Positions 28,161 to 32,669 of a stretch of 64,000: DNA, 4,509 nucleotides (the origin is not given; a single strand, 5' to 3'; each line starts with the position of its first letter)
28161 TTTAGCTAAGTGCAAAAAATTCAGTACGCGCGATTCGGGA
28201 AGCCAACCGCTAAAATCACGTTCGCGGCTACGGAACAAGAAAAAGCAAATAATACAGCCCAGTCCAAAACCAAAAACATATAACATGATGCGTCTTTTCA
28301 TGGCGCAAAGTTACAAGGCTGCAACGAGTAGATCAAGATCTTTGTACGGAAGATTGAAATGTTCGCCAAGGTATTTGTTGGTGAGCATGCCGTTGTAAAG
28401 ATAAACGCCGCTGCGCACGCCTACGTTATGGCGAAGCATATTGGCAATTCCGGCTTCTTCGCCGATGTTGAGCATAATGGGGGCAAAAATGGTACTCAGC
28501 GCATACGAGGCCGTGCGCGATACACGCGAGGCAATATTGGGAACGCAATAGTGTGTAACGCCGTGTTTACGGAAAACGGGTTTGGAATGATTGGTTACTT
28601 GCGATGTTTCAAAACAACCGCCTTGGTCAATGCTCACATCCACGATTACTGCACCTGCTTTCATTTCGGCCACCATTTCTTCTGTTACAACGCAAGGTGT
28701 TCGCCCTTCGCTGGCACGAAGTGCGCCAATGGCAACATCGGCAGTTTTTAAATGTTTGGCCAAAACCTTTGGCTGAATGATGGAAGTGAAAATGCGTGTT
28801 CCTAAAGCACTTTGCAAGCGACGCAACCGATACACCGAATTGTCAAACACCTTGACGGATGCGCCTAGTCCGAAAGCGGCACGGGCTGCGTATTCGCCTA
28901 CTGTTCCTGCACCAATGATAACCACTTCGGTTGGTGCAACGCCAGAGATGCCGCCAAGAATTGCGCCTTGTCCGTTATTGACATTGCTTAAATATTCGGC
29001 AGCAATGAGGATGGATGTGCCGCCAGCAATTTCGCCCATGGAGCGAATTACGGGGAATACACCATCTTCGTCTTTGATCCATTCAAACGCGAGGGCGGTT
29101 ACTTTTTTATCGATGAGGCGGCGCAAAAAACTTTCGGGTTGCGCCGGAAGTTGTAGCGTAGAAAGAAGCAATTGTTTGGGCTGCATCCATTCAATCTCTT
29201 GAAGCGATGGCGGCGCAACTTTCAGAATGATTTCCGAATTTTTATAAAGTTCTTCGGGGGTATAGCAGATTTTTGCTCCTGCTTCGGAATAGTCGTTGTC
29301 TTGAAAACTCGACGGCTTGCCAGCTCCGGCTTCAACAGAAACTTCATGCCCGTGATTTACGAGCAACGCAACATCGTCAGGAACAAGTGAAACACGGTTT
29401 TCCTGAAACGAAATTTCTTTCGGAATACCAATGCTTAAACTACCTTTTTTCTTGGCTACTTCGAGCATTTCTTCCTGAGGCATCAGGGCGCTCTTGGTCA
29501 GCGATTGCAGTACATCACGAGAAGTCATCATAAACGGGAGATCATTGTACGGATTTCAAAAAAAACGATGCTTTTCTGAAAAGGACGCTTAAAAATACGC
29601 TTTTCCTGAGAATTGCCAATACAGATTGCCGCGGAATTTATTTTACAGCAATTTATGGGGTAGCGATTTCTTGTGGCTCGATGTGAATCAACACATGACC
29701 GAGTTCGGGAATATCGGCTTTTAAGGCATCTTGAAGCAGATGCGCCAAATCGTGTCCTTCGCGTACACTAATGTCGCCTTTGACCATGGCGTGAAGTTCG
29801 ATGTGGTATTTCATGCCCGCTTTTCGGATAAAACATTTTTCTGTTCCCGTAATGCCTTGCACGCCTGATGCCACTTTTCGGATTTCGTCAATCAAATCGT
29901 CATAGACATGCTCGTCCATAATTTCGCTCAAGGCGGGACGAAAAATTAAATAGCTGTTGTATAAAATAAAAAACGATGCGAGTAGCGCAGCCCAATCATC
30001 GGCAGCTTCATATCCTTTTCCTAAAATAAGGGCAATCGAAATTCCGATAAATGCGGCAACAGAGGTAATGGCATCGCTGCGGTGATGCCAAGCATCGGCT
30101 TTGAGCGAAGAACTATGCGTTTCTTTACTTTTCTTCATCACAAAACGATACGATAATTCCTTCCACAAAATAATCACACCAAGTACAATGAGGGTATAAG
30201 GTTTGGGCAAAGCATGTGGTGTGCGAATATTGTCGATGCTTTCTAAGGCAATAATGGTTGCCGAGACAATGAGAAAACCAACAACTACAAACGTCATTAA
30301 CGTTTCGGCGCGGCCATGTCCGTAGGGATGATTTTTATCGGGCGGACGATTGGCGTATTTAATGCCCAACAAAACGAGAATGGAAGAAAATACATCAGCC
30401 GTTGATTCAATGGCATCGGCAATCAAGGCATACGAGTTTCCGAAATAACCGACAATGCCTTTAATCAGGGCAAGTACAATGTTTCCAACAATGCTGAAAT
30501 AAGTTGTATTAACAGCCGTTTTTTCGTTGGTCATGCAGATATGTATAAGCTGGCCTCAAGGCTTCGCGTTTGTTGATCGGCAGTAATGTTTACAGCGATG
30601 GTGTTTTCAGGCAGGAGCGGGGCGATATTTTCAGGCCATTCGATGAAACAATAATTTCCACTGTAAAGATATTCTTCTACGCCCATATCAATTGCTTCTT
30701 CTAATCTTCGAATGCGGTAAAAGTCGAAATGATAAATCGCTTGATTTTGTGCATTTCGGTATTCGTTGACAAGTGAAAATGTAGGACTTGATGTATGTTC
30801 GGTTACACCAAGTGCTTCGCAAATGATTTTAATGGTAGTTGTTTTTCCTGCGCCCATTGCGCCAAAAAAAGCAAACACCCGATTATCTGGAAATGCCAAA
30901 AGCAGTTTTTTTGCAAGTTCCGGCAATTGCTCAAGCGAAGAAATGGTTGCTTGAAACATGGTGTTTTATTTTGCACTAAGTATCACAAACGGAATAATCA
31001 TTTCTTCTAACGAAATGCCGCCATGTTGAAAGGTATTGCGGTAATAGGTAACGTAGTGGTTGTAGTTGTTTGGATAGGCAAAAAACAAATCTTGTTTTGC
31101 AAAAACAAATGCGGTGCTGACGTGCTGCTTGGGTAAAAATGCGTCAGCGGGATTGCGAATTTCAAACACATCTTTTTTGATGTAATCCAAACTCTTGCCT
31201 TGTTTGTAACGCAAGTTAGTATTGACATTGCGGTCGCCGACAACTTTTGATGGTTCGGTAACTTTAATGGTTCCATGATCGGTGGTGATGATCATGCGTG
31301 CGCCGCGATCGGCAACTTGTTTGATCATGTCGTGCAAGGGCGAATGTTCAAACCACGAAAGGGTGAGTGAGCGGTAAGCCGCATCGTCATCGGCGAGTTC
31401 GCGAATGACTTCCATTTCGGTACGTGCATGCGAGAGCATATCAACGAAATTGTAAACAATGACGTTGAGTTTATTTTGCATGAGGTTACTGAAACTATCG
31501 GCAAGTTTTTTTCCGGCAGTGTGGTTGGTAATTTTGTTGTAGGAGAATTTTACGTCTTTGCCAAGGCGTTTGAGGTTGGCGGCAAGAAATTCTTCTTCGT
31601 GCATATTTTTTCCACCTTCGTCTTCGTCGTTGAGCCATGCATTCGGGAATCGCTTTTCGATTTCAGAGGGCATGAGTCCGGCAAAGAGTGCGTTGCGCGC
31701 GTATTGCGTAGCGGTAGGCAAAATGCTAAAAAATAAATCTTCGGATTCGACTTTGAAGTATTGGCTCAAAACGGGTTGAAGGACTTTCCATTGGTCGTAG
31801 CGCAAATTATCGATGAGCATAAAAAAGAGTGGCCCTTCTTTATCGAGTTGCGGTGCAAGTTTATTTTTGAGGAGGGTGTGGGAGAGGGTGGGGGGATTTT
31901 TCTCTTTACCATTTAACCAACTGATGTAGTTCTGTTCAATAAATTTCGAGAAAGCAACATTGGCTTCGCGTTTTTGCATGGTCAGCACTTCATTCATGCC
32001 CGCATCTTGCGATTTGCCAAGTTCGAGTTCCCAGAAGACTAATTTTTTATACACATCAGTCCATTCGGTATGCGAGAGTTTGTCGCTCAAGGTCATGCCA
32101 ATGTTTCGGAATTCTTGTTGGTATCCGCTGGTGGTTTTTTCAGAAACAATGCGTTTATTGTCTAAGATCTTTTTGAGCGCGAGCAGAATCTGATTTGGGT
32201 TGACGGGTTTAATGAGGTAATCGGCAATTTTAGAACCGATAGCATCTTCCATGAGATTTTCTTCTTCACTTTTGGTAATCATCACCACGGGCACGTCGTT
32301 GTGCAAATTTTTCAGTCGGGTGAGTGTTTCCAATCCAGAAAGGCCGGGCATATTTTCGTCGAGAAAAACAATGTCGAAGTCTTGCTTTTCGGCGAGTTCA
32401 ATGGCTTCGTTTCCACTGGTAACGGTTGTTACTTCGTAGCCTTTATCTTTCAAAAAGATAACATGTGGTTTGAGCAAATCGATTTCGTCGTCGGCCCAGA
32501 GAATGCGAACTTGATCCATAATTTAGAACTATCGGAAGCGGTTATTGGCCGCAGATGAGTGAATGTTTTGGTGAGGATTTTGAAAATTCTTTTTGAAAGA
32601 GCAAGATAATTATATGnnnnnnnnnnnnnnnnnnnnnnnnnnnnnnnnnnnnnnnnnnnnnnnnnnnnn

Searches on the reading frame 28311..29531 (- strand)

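Call 40: search_protein_families(library=pfam, proteins=[window:28311-29531:-], max_evalue=0.00001)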
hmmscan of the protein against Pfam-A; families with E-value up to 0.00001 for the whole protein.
window:28311-29531:- (406 aa): 2 families
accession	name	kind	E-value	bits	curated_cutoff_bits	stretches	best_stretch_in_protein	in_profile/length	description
PF01262.27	AlaDh_PNT_C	-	1.3e-64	218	23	1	173-386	1-214/214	Alanine dehydrogenase/PNT, C-terminal domain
PF05222.21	AlaDh_PNT_N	-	1.4e-37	129.4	30.4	1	35-169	1-136/136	Alanine dehydrogenase/PNT, N-terminal domain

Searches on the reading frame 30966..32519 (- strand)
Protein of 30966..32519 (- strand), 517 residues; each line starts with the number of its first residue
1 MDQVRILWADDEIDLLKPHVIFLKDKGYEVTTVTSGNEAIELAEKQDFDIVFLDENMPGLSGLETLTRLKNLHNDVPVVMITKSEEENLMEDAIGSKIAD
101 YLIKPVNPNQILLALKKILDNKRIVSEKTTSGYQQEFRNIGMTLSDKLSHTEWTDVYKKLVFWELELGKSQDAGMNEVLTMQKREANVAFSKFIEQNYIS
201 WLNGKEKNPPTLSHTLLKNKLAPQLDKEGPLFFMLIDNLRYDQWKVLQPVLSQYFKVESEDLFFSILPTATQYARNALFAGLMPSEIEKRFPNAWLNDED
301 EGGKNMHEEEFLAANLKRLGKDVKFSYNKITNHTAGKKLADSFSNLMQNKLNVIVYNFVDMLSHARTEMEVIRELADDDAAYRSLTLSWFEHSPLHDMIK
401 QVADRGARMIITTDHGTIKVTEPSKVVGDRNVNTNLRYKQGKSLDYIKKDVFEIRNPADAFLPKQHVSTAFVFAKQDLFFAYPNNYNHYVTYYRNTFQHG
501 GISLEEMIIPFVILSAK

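Call 40: search_protein_families(library=pfam, proteins=[window:30966-32519:-], max_evalue=0.00001)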
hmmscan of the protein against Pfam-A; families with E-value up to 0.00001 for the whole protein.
window:30966-32519:- (517 aa): 2 families
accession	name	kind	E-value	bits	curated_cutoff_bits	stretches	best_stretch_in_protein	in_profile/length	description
PF08665.17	PglZ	-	5.2e-29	101.9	25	1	232-421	4-176/179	PglZ domain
PF00072.30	Response_reg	-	1.3e-25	90.2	30.2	1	6-115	1-110/111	Response regulator receiver domain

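Call 41: search_protein_families(library=ncbifam, proteins=[window:30966-32519:-], max_evalue=0.00001)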
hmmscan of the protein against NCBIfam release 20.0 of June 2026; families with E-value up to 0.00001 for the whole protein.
window:30966-32519:- (517 aa): 85 families (the best 25 are shown)
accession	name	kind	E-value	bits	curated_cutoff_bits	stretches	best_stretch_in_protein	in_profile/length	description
NF052313.1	T9SS_RR_PorX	equivalog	3.8e-257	854.1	300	1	5-517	2-513/513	T9SS response regulator signal transducer PorX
NF033449.0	BREX_PglZ_3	exception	3.6e-27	94.9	250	1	98-513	247-640/642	BREX-3 system phosphatase PglZ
NF047793.1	ResRegPgtA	equivalog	9.7e-19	67.5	650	1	2-130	4-132/414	two-component system response regulator PgtA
NF007935.0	PRK10651.1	equivalog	1.5e-17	63.5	250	1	24-139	29-144/216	two-component system response regulator NarL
NF007005.1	PRK09468.1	equivalog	1.6e-16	60.4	331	1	3-124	3-124/237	osmolarity response regulator transcription factor OmpR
NF053512.1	nitric_RR_NosR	exception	6.5e-16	58.4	400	1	6-129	1-125/422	response regulator c-di-GMP phosphodiesterase, NosR family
NF007135.0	PRK09581.1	equivalog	1.1e-15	57.4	474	1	7-131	6-132/457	PleD family two-component system response regulator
NF041946.1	LuxO_transreg_Vib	equivalog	2.6e-15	56.2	800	1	22-138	15-131/463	quorum-sensing sigma-54 dependent transcriptional regulator LuxO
NF008296.0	PRK11083.1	equivalog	3.2e-15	56.2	273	1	2-167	2-161/228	two-component system response regulator CreB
NF007689.0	PRK10365.1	equivalog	3.7e-15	55.7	760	1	2-142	4-144/441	sigma-54-dependent response regulator transcription factor ZraR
NF033117.2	vanR_ACDEGLN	exception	8.8e-15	54.9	350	1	6-148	1-142/226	VanR-ABDEGLN family response regulator transcription factor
NF051850.1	RespRegRprY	equivalog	9.8e-15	54.6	370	1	2-180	3-177/234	response regulator transcription factor RprY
NF041734.1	resp_reg_RppA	equivalog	1.7e-14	53.8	250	1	5-117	2-116/229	two-component system response regulator RppA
NF053854.1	RespRegPhoBBctds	equivalog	1.8e-14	53.7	270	1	6-146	1-144/225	two-component system response regulator PhoB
NF012227.0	AdeR_RR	equivalog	2.3e-14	53.5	340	1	5-141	13-146/239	efflux system response regulator transcription factor AdeR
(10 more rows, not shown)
